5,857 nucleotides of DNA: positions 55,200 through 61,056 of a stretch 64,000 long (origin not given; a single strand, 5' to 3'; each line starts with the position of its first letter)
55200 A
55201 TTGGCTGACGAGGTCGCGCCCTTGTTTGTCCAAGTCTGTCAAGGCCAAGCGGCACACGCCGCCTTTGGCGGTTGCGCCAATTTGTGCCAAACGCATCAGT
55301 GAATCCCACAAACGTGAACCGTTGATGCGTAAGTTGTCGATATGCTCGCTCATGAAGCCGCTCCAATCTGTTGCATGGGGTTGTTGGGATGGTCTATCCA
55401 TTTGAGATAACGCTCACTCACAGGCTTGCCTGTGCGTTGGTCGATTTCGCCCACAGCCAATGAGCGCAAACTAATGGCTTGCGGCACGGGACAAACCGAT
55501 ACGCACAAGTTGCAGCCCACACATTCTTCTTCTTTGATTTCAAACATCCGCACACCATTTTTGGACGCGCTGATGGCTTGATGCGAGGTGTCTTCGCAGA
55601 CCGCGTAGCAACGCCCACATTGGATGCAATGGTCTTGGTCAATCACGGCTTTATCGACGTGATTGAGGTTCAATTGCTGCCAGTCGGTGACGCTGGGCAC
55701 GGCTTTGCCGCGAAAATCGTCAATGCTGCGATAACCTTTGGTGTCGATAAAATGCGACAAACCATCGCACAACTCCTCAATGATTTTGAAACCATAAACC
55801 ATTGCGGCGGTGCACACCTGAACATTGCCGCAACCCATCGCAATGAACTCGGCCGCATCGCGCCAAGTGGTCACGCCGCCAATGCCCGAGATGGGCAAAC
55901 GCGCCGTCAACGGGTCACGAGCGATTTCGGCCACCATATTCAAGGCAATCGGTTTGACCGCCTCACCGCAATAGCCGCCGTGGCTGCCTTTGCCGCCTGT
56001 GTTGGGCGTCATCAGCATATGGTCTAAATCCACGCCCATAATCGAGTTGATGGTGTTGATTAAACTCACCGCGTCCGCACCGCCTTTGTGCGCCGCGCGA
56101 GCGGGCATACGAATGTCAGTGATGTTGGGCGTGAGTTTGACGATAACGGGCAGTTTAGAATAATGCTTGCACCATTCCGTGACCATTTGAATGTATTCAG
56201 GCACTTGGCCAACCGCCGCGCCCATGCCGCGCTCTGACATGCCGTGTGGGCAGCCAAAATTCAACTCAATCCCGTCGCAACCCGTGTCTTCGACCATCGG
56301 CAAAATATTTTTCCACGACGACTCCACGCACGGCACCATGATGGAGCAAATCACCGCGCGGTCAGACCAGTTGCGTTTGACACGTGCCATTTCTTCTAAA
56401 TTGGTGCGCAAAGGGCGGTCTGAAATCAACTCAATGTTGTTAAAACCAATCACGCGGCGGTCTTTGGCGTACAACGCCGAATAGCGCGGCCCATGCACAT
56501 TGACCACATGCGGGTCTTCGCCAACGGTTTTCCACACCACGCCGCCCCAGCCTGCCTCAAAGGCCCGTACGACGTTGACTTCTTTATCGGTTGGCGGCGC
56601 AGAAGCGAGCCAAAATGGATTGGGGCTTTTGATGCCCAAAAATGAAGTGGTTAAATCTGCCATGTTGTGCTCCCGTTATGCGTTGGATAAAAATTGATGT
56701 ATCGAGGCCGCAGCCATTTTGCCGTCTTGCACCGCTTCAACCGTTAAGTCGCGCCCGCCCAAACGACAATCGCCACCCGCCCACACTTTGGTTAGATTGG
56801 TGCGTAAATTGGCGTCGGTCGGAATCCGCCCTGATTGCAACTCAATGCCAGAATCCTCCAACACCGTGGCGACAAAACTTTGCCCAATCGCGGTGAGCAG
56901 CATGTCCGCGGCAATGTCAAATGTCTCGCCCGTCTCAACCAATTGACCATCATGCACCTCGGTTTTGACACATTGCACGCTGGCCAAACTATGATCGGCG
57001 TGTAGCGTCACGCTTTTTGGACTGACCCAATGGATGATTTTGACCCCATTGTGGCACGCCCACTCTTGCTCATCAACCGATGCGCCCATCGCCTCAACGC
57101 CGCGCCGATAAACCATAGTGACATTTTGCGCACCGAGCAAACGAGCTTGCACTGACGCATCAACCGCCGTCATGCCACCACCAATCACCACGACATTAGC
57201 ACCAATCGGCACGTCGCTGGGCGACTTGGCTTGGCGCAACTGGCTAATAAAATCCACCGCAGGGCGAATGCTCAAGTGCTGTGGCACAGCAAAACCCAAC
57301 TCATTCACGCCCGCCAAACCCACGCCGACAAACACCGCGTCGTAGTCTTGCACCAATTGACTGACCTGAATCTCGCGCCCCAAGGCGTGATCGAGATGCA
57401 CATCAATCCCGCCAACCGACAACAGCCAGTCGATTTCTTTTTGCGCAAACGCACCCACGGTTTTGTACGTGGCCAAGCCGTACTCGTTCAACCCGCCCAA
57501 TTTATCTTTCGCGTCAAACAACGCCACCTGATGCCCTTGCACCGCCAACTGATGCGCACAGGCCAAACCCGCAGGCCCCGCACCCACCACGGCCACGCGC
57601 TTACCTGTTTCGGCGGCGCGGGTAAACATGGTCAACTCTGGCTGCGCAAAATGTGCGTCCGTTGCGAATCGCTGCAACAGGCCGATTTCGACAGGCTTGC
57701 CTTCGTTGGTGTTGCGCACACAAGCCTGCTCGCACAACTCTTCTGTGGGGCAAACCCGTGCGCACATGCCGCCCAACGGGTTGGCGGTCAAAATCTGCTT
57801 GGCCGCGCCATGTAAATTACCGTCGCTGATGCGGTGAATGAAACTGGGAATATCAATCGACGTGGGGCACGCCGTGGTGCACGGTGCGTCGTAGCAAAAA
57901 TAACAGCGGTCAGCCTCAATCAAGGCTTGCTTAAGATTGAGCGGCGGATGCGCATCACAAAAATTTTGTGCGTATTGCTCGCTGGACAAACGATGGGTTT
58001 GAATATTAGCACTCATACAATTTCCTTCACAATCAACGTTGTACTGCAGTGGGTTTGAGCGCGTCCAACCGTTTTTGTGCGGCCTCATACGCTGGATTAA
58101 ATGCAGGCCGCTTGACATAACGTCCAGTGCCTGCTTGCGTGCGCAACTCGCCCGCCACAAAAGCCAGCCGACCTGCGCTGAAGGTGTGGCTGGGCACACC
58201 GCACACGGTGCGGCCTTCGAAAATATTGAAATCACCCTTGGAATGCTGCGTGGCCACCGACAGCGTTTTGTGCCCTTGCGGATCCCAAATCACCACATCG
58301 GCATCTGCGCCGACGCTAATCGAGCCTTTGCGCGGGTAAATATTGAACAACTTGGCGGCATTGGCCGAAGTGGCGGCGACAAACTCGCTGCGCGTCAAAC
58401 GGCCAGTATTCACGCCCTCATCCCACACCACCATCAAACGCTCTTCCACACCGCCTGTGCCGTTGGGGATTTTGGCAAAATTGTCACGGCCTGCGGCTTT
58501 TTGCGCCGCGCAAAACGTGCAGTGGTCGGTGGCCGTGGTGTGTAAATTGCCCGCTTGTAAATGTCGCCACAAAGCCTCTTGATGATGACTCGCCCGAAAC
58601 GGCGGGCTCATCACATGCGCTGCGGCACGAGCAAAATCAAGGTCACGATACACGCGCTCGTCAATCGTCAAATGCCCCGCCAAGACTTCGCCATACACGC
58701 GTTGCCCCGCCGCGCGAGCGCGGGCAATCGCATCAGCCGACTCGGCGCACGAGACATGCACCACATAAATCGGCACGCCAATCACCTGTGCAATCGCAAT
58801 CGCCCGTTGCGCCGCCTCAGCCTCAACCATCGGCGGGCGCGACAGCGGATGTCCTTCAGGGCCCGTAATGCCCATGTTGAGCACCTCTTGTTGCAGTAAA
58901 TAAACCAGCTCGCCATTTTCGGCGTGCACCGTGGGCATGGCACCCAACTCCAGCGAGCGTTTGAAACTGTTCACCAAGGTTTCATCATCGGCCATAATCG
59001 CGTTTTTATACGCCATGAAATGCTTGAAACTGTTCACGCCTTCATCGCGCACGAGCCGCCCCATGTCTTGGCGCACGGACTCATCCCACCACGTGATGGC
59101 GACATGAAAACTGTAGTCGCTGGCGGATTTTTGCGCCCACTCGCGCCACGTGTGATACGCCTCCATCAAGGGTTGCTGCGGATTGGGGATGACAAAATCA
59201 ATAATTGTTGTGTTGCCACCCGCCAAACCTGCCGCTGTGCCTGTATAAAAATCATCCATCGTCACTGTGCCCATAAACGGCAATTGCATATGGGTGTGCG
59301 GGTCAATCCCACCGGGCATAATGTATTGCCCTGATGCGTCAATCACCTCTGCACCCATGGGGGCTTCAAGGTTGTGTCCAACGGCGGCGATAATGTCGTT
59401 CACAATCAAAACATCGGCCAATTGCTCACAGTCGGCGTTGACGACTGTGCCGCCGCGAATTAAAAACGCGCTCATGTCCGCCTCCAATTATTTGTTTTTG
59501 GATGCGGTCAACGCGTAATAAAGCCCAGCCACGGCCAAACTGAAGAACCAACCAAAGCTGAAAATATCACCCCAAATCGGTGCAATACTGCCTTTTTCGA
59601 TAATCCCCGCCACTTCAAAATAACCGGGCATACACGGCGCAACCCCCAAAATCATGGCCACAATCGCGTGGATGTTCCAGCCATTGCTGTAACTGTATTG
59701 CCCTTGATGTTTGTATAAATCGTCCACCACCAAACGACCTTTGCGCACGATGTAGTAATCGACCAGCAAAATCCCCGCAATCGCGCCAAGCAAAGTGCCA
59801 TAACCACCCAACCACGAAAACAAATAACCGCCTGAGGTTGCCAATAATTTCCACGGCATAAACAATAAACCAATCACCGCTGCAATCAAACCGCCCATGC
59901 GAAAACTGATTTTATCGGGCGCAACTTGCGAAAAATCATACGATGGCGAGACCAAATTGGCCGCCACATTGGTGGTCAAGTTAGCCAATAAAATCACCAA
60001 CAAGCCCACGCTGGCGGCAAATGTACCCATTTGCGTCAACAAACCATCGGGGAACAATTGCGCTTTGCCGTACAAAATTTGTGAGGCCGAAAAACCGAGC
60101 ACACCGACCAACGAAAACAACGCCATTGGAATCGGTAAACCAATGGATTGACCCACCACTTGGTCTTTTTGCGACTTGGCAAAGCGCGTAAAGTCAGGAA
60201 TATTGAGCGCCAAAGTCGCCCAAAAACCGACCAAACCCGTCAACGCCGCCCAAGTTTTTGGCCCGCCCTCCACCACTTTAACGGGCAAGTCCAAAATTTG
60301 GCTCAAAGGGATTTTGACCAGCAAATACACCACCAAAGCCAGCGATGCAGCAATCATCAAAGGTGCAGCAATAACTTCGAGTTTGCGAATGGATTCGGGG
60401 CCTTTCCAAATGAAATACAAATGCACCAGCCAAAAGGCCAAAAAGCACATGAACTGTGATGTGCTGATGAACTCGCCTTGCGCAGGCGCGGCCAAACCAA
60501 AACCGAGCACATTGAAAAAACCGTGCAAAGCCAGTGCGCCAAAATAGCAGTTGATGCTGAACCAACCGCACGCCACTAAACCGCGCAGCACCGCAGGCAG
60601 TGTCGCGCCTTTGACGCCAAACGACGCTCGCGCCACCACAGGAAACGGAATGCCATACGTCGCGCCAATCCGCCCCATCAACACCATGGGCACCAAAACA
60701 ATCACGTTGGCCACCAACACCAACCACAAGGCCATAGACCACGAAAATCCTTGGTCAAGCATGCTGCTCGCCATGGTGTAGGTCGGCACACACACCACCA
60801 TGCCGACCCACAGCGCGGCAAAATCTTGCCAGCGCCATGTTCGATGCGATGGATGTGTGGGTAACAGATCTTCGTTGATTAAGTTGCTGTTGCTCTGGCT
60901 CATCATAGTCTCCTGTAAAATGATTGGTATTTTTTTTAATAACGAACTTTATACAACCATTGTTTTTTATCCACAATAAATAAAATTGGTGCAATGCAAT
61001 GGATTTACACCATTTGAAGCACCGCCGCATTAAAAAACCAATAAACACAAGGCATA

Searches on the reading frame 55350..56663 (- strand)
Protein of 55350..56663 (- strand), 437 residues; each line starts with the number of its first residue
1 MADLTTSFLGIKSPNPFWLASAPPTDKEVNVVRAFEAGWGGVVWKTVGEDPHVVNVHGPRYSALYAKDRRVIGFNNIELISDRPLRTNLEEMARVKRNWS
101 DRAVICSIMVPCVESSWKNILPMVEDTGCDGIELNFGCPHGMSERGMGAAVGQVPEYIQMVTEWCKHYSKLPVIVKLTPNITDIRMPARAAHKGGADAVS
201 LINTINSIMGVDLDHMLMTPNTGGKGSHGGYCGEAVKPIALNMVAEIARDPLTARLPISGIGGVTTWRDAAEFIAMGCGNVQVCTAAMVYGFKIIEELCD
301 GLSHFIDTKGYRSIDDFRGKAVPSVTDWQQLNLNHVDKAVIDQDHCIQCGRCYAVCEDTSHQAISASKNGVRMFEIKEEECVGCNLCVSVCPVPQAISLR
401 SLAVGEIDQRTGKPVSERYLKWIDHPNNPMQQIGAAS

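Call 57: search_protein_families(library=pfam, proteins=[window:55350-56663:-], max_evalue=0.00001)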
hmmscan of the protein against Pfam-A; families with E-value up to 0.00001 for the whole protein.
window:55350-56663:- (437 aa): 9 families
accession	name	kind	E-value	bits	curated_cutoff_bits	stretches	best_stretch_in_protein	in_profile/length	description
PF01180.27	DHO_dh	-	5.6e-32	111.5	27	1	4-305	2-290/291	Dihydroorotate dehydrogenase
PF14697.11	Fer4_21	-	4e-21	75.3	35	1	339-399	1-59/59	4Fe-4S dicluster domain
PF12838.12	Fer4_7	-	5.1e-09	36.9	27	1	345-393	1-50/52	4Fe-4S dicluster domain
PF00037.32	Fer4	-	5.1e-09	36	21.1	0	375-393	2-20/24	4Fe-4S binding domain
PF13237.11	Fer4_10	-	4.1e-08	33.5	25.5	1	339-392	2-53/53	4Fe-4S dicluster domain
PF12837.12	Fer4_6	-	5.2e-08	32.9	25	0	339-364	2-24/24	4Fe-4S binding domain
PF13187.11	Fer4_9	-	2.1e-07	31.3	27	1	345-395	1-50/52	4Fe-4S dicluster domain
PF12797.12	Fer4_2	-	3.8e-07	30.1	24.5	0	374-393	3-22/22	4Fe-4S binding domain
PF01207.24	Dus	-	3.8e-07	30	20.4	1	123-183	74-135/311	Dihydrouridine synthase (Dus)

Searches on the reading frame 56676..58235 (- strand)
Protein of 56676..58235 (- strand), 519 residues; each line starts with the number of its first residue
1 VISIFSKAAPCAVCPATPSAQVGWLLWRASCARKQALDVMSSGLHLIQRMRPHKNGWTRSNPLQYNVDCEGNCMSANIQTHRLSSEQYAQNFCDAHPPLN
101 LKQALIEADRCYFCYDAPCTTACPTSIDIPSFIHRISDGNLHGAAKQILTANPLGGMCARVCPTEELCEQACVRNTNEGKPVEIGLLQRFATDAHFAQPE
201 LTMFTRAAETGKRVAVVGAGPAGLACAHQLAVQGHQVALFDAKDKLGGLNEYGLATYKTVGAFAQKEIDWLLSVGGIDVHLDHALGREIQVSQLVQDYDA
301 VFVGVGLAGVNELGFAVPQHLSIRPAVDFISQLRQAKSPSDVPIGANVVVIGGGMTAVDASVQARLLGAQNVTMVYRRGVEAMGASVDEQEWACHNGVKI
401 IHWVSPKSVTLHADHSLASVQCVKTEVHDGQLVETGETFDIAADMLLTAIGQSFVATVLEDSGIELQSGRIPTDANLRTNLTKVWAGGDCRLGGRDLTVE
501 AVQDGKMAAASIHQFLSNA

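Call 7: search_protein_families(library=pfam, proteins=[window:56676-58235:-], max_evalue=0.00001)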
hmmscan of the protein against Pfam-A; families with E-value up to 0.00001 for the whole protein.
window:56676-58235:- (519 aa): 9 families
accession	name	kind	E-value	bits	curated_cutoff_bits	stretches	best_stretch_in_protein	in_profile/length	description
PF14691.11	Fer4_20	-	2.4e-35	121.2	25.8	1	90-197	3-110/113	Dihydroprymidine dehydrogenase domain II, 4Fe-4S cluster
PF07992.20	Pyr_redox_2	-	1.7e-33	116.8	26.1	1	213-505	2-291/291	Pyridine nucleotide-disulphide oxidoreductase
PF13738.12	Pyr_redox_3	-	4.9e-10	39.6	30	0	317-473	137-288/305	Pyridine nucleotide-disulphide oxidoreductase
PF13450.12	NAD_binding_8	-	4e-09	37.1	21.9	1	216-248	1-33/68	NAD(P)-binding Rossmann-like domain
PF00070.33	Pyr_redox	-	1.1e-08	35.9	22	0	213-247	1-35/82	Pyridine nucleotide-disulphide oxidoreductase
PF01266.30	DAO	-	3.7e-08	33.7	27.9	1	213-247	1-35/353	FAD dependent oxidoreductase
PF12831.13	FAD_oxidored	-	3.8e-07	30.2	27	1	214-254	2-42/416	FAD dependent oxidoreductase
PF03486.20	HI0933_like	-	5.3e-06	26.5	50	1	213-247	2-36/244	HI0933-like protein Rossmann domain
PF00890.30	FAD_binding_2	-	7.9e-06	25.8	20.4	1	214-248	2-36/414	FAD binding domain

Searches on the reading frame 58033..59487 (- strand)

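Call 57: search_protein_families(library=pfam, proteins=[window:58033-59487:-], max_evalue=0.00001)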
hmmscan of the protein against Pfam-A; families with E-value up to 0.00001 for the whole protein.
window:58033-59487:- (484 aa): 2 families
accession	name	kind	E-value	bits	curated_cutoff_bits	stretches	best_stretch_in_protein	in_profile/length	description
PF01979.26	Amidohydro_1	-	7.9e-20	71.8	25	1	55-439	1-342/345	Amidohydrolase family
PF07969.17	Amidohydro_3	-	4e-13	50.1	29.7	1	361-404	404-447/472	Amidohydrolase family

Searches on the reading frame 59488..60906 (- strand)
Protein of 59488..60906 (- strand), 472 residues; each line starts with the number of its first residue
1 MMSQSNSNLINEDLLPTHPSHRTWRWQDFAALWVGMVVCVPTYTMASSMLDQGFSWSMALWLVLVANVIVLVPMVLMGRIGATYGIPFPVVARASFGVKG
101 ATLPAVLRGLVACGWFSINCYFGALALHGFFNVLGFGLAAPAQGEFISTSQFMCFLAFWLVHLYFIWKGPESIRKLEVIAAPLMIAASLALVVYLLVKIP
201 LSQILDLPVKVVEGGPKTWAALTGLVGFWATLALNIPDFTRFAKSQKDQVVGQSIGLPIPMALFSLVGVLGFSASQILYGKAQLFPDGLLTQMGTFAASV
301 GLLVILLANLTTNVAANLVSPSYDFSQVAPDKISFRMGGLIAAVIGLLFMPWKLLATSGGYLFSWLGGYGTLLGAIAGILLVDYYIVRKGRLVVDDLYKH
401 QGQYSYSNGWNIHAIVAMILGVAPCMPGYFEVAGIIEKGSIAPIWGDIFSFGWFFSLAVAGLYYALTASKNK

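Call 57: search_protein_families(library=pfam, proteins=[window:59488-60906:-], max_evalue=0.00001)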
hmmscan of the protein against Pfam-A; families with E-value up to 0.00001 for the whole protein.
window:59488-60906:- (472 aa): 1 family
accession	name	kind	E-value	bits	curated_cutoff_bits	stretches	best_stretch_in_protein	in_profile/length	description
PF02133.21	Transp_cyt_pur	-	4.2e-111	372.3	23.5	1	19-432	4-425/440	Permease for cytosine/purines, uracil, thiamine, allantoin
